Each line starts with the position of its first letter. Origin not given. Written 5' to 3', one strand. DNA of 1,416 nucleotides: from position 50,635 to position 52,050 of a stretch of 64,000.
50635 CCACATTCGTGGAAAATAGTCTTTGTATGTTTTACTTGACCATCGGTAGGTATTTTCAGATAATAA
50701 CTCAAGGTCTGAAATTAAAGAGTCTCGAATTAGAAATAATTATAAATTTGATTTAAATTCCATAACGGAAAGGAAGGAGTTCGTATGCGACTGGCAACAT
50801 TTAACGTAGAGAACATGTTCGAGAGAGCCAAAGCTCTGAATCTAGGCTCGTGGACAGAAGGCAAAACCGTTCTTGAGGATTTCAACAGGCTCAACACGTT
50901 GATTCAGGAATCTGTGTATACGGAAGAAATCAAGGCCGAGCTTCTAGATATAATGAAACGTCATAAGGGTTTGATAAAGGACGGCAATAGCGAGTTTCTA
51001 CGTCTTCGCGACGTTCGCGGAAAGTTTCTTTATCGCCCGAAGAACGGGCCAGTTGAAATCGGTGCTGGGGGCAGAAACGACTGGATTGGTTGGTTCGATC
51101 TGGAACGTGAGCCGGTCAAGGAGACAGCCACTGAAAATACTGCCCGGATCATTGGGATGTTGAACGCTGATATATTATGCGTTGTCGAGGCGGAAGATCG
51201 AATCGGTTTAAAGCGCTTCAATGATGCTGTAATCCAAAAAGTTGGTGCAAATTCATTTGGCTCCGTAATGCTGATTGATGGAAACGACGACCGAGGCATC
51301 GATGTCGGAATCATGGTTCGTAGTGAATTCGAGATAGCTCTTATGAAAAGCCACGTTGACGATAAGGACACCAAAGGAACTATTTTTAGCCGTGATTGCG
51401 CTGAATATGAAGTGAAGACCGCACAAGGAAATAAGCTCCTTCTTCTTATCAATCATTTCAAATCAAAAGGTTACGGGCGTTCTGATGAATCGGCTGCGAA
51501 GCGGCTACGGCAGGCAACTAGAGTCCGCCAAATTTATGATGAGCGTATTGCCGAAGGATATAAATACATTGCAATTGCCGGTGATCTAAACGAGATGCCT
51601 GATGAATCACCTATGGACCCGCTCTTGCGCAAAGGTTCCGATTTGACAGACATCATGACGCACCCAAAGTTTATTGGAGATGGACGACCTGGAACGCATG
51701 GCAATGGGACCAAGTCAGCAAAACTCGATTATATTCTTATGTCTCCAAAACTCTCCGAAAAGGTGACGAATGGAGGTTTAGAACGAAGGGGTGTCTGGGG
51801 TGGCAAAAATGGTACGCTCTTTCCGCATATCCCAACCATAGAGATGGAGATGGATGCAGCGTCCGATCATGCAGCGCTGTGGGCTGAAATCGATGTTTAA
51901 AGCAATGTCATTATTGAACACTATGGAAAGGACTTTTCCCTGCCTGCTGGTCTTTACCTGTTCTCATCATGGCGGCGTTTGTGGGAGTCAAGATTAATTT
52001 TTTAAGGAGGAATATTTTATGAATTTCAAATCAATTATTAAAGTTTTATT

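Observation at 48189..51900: Candidate three-gene defence module: coiled-coil membrane protein + classic AAA+ ATPase + EEP nuclease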

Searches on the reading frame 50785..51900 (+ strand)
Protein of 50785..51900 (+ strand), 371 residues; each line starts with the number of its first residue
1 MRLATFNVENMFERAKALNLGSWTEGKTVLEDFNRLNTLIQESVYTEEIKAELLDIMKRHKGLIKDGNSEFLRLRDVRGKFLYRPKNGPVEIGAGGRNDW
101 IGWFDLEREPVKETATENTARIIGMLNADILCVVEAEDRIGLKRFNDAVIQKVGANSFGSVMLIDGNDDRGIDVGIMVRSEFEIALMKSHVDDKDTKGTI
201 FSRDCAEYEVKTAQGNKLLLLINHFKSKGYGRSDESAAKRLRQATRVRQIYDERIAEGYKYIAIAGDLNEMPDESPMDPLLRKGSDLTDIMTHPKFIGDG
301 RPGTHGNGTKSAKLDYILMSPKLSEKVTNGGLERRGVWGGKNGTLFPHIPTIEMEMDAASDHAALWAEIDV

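Call 3: search_protein_families(library=pfam, proteins=[window:50785-51900:+], max_evalue=0.01)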
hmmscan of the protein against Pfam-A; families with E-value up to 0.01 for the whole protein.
window:50785-51900:+ (371 aa): 2 families
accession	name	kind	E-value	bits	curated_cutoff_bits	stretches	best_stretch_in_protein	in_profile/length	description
PF19580.5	Exo_endo_phos_3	-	1.3e-11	44.6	27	1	127-282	56-208/311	Endonuclease/Exonuclease/phosphatase family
PF03372.29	Exo_endo_phos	-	6.3e-09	36.4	24.5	1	118-362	21-225/225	Endonuclease/Exonuclease/phosphatase family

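Call 4: search_protein_families(library=padloc, proteins=[window:50785-51900:+], max_evalue=0.01)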
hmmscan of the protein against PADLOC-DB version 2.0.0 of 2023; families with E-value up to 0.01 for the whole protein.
window:50785-51900:+ (371 aa): 0 families

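Call 6: search_protein_families(library=ncbifam, proteins=[window:50785-51900:+], max_evalue=0.01)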
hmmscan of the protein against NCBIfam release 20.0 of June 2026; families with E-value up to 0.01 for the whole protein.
window:50785-51900:+ (371 aa): 1 family
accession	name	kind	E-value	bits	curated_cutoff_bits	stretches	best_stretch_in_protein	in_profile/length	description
NF033681.1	ExeM_NucH_DNase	subfamily_domain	1.4e-10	40.7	300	1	123-329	282-500/546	ExeM/NucH family extracellular endonuclease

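Call 7: search_protein_families(library=phrogs, proteins=[window:50785-51900:+], max_evalue=0.01)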
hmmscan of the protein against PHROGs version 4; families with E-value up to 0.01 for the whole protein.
window:50785-51900:+ (371 aa): 0 families

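Call 20: find_homologous_proteins(query=window:50785-51900:+)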
Query window:50785-51900:+ (371 aa): 6224 proteins with E <= 0.001 among 8000 candidates; the best 120 are listed.
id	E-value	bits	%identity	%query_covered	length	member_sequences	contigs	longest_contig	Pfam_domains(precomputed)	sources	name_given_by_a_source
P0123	1.4e-247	839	100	100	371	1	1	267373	PF03372.30,PF19580.6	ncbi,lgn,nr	ncbi:MAG: endonuclease/exonuclease/phosphatase family protein [bacterium]|nr:endonuclease/exonucleas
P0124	1.9e-195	667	78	100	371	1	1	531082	PF03372.30,PF19580.6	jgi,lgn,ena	-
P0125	8.9e-191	652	75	100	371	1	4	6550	PF03372.30,PF19580.6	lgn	-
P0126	1.5e-189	648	76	100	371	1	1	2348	PF03372.30,PF19580.6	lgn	-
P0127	5.7e-189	646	74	100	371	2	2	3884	PF03372.30,PF19580.6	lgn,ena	-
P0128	1.3e-187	641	74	100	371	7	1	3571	PF03372.30,PF19580.6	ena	-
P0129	6.1e-187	639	73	100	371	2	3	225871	PF03372.30,PF19580.6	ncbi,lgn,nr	ncbi:MAG: endonuclease/exonuclease/phosphatase family protein [Geobacter sp.]|nr:endonuclease/exonuc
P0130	7.0e-187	639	74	100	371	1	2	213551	PF03372.30,PF19580.6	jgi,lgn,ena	-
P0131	3.2e-185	633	74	100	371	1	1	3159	PF03372.30,PF19580.6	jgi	jgi:endonuclease/exonuclease/phosphatase family metal-dependent hydrolase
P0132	4.0e-185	633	74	100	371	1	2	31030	PF03372.30,PF19580.6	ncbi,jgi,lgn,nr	ncbi:MAG: endonuclease/exonuclease/phosphatase family protein [Chloroflexi bacterium]|nr:endonucleas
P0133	1.7e-184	631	74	100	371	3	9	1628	PF03372.30,PF19580.6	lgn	-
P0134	2.5e-183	627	76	97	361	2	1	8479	PF03372.30,PF19580.6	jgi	jgi:endonuclease/exonuclease/phosphatase family metal-dependent hydrolase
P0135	5.3e-183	626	73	100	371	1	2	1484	PF03372.30,PF19580.6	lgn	-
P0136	6.1e-183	626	74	100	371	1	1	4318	PF03372.30,PF19580.6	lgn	-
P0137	7.4e-183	626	73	100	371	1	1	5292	PF03372.30,PF19580.6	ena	-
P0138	7.3e-182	622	71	100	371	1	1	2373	PF03372.30,PF19580.6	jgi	jgi:endonuclease/exonuclease/phosphatase family metal-dependent hydrolase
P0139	1.7e-181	621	72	100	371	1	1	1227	PF03372.30,PF19580.6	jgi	jgi:endonuclease/exonuclease/phosphatase family metal-dependent hydrolase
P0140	2.8e-181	620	73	100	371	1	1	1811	PF03372.30,PF19580.6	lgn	-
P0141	3.9e-181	620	73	100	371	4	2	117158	PF03372.30,PF19580.6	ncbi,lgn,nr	ncbi:MAG: hypothetical protein J0H48_08415 [Nitrosospira multiformis]|nr:hypothetical protein [Nitro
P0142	4.6e-181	620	73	100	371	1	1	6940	PF03372.30,PF19580.6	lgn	-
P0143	1.2e-180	618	72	100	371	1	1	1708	PF03372.30,PF19580.6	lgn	-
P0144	6.7e-180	616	72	100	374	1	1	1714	PF03372.30,PF19580.6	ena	-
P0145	1.8e-179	614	71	100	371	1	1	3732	PF03372.30,PF19580.6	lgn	-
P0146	2.5e-179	614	72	100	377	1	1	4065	PF19580.6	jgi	jgi:endonuclease/exonuclease/phosphatase family metal-dependent hydrolase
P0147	3.3e-179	614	72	100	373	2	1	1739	PF03372.30,PF19580.6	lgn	-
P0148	4.4e-179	613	72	100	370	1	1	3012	PF03372.30,PF19580.6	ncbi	-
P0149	4.8e-179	613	72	100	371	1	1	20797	PF03372.30,PF19580.6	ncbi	-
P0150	1.2e-178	612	70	100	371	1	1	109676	PF03372.30,PF19580.6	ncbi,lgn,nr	ncbi:MAG: endonuclease/exonuclease/phosphatase family protein [Chloroflexi bacterium]|nr:endonucleas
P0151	1.7e-178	611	69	100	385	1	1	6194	PF19580.6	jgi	jgi:endonuclease/exonuclease/phosphatase family metal-dependent hydrolase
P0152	2.7e-178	611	71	100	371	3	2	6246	PF03372.30,PF19580.6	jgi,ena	-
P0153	5.2e-178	610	71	100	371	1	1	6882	PF03372.30,PF19580.6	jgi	-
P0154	3.9e-177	607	71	100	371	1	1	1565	PF03372.30,PF19580.6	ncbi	-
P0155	6.6e-177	606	71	100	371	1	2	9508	PF03372.30,PF19580.6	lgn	-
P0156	6.7e-177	606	71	100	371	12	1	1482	PF03372.30,PF19580.6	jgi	jgi:endonuclease/exonuclease/phosphatase family metal-dependent hydrolase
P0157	7.6e-177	606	72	100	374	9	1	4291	PF03372.30,PF19580.6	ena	-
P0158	1.7e-176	605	71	100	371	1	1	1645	PF03372.30,PF19580.6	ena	-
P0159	1.9e-176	605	69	100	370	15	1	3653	PF03372.30,PF19580.6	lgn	-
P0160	2.6e-176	604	72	100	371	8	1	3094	PF03372.30,PF19580.6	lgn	-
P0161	3.5e-176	604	71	100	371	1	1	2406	PF03372.30,PF19580.6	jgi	jgi:endonuclease/exonuclease/phosphatase family metal-dependent hydrolase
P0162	3.6e-176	604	72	100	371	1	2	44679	PF03372.30,PF19580.6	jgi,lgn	jgi:endonuclease/exonuclease/phosphatase family metal-dependent hydrolase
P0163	1.7e-175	601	71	100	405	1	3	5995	PF03372.30,PF19580.6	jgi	jgi:endonuclease/exonuclease/phosphatase family metal-dependent hydrolase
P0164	2.2e-175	601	69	100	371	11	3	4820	PF03372.30,PF19580.6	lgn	-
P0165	3.5e-175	600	71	100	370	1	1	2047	PF03372.30,PF19580.6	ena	-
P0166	1.1e-174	599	69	100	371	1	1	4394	PF03372.30,PF19580.6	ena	-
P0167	1.9e-174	598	70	100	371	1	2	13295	PF03372.30,PF19580.6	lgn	-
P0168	2.1e-174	598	70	100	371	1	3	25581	PF19580.6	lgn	-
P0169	3.5e-174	597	70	100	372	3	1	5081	PF03372.30,PF19580.6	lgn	-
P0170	9.3e-174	596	69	100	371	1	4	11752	PF03372.30,PF19580.6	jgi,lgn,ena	-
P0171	2.2e-173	594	70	100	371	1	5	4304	PF03372.30,PF19580.6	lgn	-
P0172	3.1e-173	594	69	100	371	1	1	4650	PF03372.30,PF19580.6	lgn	-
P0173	4.8e-173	593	69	100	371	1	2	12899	PF03372.30,PF19580.6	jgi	jgi:endonuclease/exonuclease/phosphatase family metal-dependent hydrolase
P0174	5.4e-173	593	69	100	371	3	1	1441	PF03372.30,PF19580.6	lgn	-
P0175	1.2e-172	592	68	100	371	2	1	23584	PF03372.30,PF19580.6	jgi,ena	-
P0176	1.4e-172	592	68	100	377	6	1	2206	PF03372.30,PF19580.6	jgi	jgi:endonuclease/exonuclease/phosphatase family metal-dependent hydrolase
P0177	1.6e-172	592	68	100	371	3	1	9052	PF03372.30,PF19580.6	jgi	jgi:endonuclease/exonuclease/phosphatase family metal-dependent hydrolase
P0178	1.7e-172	591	69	100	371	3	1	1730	PF03372.30,PF19580.6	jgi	jgi:endonuclease/exonuclease/phosphatase family metal-dependent hydrolase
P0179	2.7e-172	591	69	100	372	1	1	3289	PF19580.6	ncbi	-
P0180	2.7e-172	591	70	100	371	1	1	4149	PF03372.30,PF19580.6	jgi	jgi:endonuclease/exonuclease/phosphatase family metal-dependent hydrolase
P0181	1.3e-171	589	68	100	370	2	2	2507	PF03372.30,PF19580.6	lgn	-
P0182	1.3e-171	589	68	100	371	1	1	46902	PF03372.30,PF19580.6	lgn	-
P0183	2.3e-171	588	70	100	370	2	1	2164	PF03372.30,PF19580.6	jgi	-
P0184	2.5e-171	588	68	100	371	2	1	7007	PF03372.30,PF19580.6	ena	-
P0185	5.6e-171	587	69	100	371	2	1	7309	PF19580.6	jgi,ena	-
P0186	6.7e-171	586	68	100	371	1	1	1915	PF03372.30,PF19580.6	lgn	-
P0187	7.4e-171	586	70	100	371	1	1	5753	PF03372.30,PF19580.6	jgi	jgi:endonuclease/exonuclease/phosphatase family metal-dependent hydrolase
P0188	9.2e-171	586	68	100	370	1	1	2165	PF03372.30,PF19580.6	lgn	-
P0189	9.4e-171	586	71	97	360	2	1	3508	PF19580.6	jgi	jgi:endonuclease/exonuclease/phosphatase family metal-dependent hydrolase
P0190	1.0e-170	586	69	100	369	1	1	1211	PF03372.30,PF19580.6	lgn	-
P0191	1.1e-170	586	69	100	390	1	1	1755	PF03372.30,PF19580.6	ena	-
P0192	1.3e-170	585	69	100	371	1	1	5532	PF19580.6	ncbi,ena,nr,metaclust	ncbi:MAG: endonuclease/exonuclease/phosphatase [Deltaproteobacteria bacterium RBG_19FT_COMBO_43_11]|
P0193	1.7e-170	585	68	100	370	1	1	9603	PF03372.30,PF19580.6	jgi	jgi:endonuclease/exonuclease/phosphatase family metal-dependent hydrolase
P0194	2.0e-170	585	68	100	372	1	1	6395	PF03372.30,PF19580.6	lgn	-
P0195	2.1e-170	585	68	100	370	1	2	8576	PF03372.30,PF19580.6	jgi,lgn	jgi:predicted extracellular nuclease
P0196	2.5e-170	584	68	100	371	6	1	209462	PF03372.30,PF19580.6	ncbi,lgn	-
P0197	2.6e-170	584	67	100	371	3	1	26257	PF03372.30,PF19580.6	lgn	-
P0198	2.8e-170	584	70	100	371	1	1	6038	PF03372.30,PF19580.6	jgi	jgi:endonuclease/exonuclease/phosphatase family metal-dependent hydrolase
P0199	4.1e-170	584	72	97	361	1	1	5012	PF03372.30,PF19580.6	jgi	jgi:hypothetical protein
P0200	4.8e-170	583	68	100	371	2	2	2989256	PF03372.30,PF19580.6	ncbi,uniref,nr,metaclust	ncbi:Endonuclease/Exonuclease/phosphatase family [Legionella lansingensis]|uniref:Endonuclease/Exonu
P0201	1.2e-169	582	68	100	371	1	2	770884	PF03372.30,PF19580.6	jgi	-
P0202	2.1e-169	581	69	100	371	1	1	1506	PF03372.30,PF19580.6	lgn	-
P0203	2.2e-169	581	67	100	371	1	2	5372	PF03372.30,PF19580.6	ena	-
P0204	2.3e-169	581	69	100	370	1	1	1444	PF03372.30,PF19580.6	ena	-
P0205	3.5e-169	581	67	100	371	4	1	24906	PF03372.30,PF19580.6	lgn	-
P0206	3.5e-169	581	68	100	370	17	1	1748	PF03372.30,PF19580.6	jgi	-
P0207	7.6e-169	580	68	100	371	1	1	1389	PF19580.6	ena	-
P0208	1.0e-168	579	67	100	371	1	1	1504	PF03372.30,PF19580.6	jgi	jgi:endonuclease/exonuclease/phosphatase family metal-dependent hydrolase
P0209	1.1e-168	579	67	100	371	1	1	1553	PF03372.30,PF19580.6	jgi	-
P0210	1.2e-168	579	70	100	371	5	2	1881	PF03372.30,PF19580.6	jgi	-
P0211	3.6e-168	577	68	100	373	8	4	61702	PF03372.30,PF19580.6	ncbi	ncbi:TPA: endonuclease/exonuclease/phosphatase family protein [Legionella anisa]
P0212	7.7e-168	576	74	90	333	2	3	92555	PF03372.30,PF19580.6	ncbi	-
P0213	8.3e-168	576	68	100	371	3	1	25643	PF03372.30,PF19580.6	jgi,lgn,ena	-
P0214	1.1e-167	576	68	100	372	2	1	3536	PF03372.30,PF19580.6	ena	-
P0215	2.2e-167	575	67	100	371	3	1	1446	PF03372.30,PF19580.6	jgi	jgi:endonuclease/exonuclease/phosphatase family metal-dependent hydrolase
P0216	2.4e-167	575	67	100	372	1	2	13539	PF03372.30,PF19580.6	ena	-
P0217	1.5e-166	572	66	100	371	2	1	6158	PF03372.30,PF19580.6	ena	-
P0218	2.3e-166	571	66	100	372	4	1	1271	PF03372.30,PF19580.6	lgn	-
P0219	4.7e-166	570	68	100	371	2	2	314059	PF19580.6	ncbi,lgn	ncbi:MAG: hypothetical protein WA659_00830 [Candidatus Aquirickettsiella sp.]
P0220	5.0e-166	570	67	100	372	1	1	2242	PF03372.30,PF19580.6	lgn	-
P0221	6.1e-166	570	66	100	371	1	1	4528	PF03372.30,PF19580.6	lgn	-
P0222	1.3e-165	569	67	100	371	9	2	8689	PF03372.30,PF19580.6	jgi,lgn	-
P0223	1.8e-165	568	67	100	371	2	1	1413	PF03372.30,PF19580.6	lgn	-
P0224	3.4e-165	568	67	100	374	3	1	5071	PF03372.30,PF19580.6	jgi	jgi:endonuclease/exonuclease/phosphatase family metal-dependent hydrolase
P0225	3.4e-165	567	66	100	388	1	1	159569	PF03372.30,PF19580.6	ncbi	-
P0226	9.5e-165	566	65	100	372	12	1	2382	PF03372.30,PF19580.6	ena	-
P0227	9.7e-165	566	67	100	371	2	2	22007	PF03372.30,PF19580.6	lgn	-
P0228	1.0e-164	566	66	100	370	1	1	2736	PF03372.30,PF19580.6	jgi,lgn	jgi:endonuclease/exonuclease/phosphatase family metal-dependent hydrolase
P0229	1.2e-164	566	65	100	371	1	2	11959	PF03372.30,PF19580.6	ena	-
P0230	1.8e-164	565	66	100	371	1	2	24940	PF03372.30,PF19580.6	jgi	jgi:endonuclease/exonuclease/phosphatase family metal-dependent hydrolase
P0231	1.9e-164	565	66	100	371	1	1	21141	PF19580.6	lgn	-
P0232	2.0e-164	565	67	100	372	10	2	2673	PF03372.30,PF19580.6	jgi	jgi:endonuclease/exonuclease/phosphatase family metal-dependent hydrolase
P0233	5.5e-164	564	65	100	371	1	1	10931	PF03372.30,PF19580.6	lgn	-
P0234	1.4e-163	562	67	100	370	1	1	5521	PF19580.6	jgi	-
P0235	3.1e-163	561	66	100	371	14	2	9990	PF03372.30,PF19580.6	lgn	-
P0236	3.4e-163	561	66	100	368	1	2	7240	PF03372.30,PF19580.6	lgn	-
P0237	6.3e-163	560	66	100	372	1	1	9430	PF03372.30,PF19580.6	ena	-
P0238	1.0e-162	559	72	92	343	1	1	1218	PF03372.30,PF19580.6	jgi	-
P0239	2.9e-162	558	66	100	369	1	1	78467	PF03372.30,PF19580.6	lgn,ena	-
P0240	4.5e-162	557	65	100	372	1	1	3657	PF03372.30,PF19580.6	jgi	jgi:endonuclease/exonuclease/phosphatase family metal-dependent hydrolase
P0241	7.0e-162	557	66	100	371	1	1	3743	PF03372.30,PF19580.6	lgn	-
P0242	7.5e-162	556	65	100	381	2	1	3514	PF03372.30,PF19580.6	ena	-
